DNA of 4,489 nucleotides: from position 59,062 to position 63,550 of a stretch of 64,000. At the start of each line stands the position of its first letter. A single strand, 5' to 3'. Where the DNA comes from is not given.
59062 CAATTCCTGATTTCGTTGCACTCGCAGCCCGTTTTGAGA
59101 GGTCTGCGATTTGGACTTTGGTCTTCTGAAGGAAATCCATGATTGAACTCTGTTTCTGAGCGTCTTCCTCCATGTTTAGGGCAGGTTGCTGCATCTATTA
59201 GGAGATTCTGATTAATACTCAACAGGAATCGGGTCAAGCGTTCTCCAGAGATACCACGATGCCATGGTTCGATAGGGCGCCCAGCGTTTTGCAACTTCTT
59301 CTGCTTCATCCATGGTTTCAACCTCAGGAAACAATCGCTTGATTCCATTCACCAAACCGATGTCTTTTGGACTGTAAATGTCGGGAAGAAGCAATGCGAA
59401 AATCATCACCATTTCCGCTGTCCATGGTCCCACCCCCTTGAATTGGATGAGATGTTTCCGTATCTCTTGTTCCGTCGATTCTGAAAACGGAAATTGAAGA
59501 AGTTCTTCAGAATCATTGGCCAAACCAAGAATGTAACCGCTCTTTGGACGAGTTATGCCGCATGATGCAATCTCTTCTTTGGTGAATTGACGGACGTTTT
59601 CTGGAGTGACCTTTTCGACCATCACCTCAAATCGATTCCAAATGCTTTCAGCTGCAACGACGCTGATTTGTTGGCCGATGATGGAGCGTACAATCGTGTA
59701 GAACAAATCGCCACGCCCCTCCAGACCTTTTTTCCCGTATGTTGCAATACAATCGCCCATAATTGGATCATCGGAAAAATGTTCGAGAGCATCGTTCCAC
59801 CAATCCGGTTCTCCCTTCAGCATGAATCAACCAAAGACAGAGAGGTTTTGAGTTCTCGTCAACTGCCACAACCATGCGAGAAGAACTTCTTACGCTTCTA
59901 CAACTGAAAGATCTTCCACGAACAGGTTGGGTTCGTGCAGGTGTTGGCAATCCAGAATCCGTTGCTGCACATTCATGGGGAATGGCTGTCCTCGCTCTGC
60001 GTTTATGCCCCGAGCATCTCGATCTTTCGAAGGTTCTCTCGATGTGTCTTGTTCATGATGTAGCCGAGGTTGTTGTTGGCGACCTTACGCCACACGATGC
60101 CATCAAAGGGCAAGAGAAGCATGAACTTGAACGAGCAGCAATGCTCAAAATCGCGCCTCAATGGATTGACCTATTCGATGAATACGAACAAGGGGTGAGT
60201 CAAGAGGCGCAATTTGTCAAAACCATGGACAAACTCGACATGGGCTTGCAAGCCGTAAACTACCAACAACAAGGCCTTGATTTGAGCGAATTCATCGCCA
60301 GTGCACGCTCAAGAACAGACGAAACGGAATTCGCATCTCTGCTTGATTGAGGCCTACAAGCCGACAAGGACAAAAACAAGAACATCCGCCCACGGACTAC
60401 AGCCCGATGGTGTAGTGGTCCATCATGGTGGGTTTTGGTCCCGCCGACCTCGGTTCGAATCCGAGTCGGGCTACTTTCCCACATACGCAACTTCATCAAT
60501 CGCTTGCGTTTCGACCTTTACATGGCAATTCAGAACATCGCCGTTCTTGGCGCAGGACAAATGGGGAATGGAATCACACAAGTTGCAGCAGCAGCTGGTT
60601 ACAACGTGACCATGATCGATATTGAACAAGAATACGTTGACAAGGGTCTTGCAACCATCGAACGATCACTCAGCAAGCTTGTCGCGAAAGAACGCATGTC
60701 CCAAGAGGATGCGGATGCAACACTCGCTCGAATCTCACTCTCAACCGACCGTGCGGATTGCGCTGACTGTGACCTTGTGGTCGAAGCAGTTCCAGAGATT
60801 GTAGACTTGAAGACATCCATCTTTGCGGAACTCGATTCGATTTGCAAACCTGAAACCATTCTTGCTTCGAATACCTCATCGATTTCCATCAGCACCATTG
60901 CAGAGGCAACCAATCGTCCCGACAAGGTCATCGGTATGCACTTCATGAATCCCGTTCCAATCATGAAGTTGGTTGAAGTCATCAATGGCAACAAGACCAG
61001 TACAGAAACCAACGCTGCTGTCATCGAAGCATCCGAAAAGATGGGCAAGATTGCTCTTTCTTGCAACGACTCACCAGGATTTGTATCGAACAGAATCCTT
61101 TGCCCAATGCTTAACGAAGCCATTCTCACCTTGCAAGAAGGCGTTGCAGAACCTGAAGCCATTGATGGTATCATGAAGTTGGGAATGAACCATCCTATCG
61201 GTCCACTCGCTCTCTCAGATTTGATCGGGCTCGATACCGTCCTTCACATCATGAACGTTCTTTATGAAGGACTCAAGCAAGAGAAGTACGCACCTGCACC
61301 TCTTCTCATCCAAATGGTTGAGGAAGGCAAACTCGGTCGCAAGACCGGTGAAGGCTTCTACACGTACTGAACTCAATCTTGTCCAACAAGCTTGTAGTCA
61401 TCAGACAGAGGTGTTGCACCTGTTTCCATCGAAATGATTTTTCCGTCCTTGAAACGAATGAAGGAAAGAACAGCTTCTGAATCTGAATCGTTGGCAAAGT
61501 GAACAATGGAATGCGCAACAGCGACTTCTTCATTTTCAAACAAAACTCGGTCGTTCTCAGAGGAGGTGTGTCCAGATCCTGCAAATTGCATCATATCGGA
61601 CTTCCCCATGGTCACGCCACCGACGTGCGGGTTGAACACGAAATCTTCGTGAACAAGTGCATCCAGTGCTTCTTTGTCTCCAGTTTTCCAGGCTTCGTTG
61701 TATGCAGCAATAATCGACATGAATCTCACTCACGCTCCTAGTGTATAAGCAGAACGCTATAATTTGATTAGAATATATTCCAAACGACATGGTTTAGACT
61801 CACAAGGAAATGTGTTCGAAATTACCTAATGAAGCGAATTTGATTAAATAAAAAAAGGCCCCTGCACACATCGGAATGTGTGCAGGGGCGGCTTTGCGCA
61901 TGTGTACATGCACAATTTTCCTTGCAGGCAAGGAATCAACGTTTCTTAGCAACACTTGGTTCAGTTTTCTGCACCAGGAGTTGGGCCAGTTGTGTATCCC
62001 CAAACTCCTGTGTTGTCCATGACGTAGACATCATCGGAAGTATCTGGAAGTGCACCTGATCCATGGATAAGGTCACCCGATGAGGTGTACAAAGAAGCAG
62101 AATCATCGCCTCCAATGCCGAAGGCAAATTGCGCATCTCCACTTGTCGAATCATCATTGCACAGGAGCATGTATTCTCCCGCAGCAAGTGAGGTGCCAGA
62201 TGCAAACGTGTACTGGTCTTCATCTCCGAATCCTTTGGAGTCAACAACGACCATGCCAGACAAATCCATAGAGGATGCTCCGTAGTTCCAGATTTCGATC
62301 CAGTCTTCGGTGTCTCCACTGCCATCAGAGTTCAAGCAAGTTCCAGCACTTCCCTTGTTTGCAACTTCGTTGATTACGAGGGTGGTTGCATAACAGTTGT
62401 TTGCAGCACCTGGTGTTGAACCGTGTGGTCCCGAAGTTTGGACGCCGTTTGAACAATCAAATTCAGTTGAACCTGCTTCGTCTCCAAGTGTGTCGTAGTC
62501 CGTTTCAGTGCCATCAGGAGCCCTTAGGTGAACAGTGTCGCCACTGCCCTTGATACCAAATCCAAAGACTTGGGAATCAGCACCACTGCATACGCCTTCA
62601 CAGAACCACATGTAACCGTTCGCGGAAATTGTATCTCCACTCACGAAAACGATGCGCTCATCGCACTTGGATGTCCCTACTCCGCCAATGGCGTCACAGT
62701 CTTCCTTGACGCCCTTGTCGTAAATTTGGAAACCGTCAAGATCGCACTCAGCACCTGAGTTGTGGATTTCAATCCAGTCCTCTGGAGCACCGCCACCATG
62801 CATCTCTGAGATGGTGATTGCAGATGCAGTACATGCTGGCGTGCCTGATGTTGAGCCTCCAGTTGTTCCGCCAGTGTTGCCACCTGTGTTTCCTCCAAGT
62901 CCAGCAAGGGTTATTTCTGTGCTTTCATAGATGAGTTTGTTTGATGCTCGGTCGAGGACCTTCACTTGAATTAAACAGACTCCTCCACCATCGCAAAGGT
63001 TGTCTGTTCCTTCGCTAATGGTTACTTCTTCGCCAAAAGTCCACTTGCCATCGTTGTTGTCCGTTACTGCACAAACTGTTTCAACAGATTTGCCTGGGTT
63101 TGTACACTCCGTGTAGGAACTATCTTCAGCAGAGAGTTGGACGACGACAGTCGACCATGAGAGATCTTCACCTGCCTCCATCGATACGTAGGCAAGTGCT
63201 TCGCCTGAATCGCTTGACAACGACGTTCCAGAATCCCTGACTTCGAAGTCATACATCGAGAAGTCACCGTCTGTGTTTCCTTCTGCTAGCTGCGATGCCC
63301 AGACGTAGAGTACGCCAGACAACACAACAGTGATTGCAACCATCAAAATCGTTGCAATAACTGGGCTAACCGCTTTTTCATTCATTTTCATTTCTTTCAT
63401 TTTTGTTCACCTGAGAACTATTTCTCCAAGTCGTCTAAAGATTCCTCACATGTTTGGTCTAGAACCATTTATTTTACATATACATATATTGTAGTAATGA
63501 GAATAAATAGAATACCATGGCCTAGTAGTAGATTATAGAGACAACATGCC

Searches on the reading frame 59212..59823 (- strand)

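Call 58: search_protein_families(library=pfam, proteins=[window:59212-59823:-], max_evalue=0.00001)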
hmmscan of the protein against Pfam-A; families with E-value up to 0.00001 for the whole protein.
window:59212-59823:- (203 aa): 1 family
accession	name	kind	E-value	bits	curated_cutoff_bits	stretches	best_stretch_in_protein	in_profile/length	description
PF00730.31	HhH-GPD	-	1.9e-10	41.5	26.2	1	45-180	1-105/108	HhH-GPD superfamily base excision DNA repair protein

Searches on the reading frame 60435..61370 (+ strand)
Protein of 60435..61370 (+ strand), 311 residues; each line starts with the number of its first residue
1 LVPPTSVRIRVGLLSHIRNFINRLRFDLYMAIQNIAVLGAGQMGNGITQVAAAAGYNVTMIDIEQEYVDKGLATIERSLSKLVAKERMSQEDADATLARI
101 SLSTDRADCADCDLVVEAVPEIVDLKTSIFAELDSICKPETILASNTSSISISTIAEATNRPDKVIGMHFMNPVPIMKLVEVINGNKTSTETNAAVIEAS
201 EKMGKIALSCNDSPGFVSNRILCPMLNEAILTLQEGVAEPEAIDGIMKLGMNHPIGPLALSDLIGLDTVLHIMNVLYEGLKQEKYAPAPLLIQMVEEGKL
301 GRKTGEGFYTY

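Call 58: search_protein_families(library=pfam, proteins=[window:60435-61370:+], max_evalue=0.00001)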
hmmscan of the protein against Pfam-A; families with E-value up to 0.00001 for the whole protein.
window:60435-61370:+ (311 aa): 2 families
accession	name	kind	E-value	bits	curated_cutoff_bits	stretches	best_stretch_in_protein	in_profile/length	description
PF02737.24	3HCDH_N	-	2.5e-67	226.7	22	1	34-212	1-179/180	3-hydroxyacyl-CoA dehydrogenase, NAD binding domain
PF00725.27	3HCDH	-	8.6e-36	122.8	22.1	1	215-311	1-97/97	3-hydroxyacyl-CoA dehydrogenase, C-terminal domain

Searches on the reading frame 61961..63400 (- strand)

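Call 58: search_protein_families(library=pfam, proteins=[window:61961-63400:-], max_evalue=0.00001)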
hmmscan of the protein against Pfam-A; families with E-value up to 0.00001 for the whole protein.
window:61961-63400:- (479 aa): 2 families
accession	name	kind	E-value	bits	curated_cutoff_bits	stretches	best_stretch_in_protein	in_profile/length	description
PF00932.25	LTD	-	2.6e-22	79.7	34.3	2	340-446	7-103/109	Lamin Tail Domain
PF07790.16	Pilin_N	-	3.5e-08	34.6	25.2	1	9-89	1-73/78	Archaeal Type IV pilin, N-terminal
